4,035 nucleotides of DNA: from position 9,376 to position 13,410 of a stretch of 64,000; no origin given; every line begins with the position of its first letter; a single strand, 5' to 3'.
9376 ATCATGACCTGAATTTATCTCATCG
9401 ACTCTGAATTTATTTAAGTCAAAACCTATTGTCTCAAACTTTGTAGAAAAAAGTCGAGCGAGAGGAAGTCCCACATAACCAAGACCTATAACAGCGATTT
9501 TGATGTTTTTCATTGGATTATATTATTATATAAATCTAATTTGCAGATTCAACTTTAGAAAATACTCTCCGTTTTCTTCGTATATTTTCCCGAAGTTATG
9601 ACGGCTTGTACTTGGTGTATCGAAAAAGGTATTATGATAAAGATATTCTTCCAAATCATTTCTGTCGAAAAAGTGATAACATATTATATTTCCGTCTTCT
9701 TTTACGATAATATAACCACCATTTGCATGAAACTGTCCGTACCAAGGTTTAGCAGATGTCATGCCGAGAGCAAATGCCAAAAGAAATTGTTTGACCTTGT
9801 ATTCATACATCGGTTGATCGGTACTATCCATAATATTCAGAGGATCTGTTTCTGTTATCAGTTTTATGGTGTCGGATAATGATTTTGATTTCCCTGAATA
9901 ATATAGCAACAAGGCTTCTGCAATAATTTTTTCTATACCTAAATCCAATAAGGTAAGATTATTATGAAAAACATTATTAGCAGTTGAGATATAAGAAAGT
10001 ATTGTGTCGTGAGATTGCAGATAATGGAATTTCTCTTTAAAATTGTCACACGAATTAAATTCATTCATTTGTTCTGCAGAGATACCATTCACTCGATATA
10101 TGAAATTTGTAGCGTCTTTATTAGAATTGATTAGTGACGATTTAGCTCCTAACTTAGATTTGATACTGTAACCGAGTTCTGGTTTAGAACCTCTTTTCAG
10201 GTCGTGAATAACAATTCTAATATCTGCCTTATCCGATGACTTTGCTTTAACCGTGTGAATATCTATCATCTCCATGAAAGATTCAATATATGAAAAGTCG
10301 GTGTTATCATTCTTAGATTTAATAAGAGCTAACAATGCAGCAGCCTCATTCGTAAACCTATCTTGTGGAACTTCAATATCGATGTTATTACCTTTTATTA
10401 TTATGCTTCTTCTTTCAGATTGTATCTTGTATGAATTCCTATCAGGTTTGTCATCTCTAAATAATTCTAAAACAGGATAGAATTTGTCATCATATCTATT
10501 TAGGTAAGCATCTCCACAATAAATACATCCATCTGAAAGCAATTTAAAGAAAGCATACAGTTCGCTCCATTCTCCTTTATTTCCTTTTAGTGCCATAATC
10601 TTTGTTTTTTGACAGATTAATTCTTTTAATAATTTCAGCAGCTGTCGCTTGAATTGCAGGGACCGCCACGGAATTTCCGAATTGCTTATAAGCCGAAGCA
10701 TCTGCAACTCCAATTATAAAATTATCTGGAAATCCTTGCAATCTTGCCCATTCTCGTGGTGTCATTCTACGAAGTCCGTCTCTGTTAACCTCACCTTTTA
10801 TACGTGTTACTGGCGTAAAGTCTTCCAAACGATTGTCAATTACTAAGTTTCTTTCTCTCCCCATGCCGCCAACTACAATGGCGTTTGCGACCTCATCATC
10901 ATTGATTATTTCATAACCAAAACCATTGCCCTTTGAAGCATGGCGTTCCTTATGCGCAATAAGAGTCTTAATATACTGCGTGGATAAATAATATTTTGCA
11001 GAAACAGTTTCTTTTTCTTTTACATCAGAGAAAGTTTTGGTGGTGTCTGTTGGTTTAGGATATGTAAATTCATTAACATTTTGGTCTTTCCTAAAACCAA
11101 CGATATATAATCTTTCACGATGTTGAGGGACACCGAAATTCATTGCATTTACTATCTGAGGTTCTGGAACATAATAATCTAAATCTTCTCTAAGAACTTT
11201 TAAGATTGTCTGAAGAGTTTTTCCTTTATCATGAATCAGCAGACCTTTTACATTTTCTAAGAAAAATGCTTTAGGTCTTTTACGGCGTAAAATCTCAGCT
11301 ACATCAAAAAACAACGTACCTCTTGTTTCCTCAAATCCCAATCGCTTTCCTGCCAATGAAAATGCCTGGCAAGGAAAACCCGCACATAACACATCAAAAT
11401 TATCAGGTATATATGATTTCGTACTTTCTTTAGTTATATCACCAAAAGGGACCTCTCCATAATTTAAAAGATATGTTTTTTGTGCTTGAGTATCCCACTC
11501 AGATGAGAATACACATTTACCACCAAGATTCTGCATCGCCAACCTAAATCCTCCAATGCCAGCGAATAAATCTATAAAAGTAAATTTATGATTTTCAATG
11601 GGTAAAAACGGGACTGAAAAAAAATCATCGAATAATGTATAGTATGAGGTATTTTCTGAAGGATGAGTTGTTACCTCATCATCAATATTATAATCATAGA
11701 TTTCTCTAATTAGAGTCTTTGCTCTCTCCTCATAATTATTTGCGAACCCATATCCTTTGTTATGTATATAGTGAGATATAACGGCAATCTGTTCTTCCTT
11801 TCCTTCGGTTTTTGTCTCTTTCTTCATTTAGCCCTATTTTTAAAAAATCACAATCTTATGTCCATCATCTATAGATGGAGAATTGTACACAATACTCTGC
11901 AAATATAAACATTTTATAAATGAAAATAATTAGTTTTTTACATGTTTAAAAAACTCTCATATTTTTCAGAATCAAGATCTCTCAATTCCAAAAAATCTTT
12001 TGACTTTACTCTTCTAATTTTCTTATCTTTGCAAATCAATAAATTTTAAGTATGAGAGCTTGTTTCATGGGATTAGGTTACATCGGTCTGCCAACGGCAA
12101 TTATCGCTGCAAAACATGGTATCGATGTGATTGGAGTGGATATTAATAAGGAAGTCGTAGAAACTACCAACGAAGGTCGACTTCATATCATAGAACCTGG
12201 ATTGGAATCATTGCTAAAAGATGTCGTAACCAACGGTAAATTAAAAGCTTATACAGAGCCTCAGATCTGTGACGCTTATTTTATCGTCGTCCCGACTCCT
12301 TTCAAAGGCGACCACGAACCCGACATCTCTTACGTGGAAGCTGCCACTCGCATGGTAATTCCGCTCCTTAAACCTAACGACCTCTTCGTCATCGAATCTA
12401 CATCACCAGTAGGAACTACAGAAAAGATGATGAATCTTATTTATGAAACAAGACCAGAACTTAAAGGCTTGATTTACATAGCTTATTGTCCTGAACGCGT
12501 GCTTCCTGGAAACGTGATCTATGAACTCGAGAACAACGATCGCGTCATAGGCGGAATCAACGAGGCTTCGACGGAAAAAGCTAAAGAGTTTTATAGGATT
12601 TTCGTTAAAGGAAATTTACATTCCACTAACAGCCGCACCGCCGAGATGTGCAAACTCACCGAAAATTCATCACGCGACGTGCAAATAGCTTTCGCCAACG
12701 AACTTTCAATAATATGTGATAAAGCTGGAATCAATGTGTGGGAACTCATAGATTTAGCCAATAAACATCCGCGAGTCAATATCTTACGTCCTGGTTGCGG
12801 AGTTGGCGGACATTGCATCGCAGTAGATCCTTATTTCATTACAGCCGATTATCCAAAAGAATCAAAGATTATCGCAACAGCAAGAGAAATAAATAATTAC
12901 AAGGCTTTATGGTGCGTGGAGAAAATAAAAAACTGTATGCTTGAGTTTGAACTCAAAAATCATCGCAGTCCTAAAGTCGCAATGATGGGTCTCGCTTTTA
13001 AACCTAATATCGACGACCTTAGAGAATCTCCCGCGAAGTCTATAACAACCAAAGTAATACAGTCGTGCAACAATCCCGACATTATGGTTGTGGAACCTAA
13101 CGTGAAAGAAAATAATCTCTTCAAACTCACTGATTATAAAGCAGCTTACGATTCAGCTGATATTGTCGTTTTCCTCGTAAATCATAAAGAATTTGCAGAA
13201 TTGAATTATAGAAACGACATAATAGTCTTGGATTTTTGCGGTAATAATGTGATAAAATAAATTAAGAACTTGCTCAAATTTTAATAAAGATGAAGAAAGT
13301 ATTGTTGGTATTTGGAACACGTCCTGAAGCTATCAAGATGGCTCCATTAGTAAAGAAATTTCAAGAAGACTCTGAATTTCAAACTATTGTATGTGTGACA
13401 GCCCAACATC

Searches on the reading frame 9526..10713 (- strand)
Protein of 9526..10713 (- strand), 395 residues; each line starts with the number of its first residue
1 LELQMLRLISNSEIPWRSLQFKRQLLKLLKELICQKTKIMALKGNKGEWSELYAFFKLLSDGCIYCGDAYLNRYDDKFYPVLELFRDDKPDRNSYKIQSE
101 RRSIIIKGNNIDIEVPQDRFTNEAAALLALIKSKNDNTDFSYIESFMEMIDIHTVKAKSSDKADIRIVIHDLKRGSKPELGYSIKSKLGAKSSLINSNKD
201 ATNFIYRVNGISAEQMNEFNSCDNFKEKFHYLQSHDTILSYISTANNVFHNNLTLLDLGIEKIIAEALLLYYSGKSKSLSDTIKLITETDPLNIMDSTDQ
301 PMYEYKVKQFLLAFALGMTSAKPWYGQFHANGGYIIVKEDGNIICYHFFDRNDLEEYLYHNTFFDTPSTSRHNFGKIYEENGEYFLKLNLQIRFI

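Call 54: search_protein_families(library=pfam, proteins=[window:9526-10713:-], max_evalue=0.00001)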
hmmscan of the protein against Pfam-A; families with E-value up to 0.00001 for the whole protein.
window:9526-10713:- (395 aa): 1 family
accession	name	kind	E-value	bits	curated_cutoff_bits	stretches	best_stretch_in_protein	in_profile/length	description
PF09561.16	RE_HpaII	-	1.9e-123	412.8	25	1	45-394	1-359/359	HpaII restriction endonuclease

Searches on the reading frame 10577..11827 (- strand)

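Call 55: search_protein_families(library=pfam, proteins=[window:10577-11827:-], max_evalue=0.00001)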
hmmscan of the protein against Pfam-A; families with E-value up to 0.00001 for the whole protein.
window:10577-11827:- (416 aa): 1 family
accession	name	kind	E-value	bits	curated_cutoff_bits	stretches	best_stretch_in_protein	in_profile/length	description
PF00145.23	DNA_methylase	-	2.2e-101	340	22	1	82-401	1-324/324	C-5 cytosine-specific DNA methylase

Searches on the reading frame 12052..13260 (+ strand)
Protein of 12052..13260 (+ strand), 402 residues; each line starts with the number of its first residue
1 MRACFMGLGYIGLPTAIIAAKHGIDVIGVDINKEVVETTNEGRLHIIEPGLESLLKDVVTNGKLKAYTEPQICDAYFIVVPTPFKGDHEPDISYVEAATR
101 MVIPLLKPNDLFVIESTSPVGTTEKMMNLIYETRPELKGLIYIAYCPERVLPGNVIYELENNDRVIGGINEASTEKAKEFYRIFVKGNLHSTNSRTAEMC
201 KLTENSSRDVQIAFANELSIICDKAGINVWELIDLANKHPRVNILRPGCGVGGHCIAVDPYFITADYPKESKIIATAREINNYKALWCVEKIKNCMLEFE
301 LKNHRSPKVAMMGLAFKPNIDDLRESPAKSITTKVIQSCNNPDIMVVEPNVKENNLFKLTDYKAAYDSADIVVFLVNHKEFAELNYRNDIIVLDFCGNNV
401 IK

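Call 55: search_protein_families(library=pfam, proteins=[window:12052-13260:+], max_evalue=0.00001)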
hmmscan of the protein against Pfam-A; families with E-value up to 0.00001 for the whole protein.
window:12052-13260:+ (402 aa): 3 families
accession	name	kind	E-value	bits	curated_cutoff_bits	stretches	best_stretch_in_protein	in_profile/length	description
PF03721.20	UDPG_MGDP_dh_N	-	3.7e-55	186.9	27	1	1-176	1-182/187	UDP-glucose/GDP-mannose dehydrogenase family, NAD binding domain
PF00984.24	UDPG_MGDP_dh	-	9.3e-27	93.4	25.4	1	195-282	1-93/94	UDP-glucose/GDP-mannose dehydrogenase family, central domain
PF03720.21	UDPG_MGDP_dh_C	-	4.8e-14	53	30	1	310-387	1-83/103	UDP-glucose/GDP-mannose dehydrogenase family, UDP binding domain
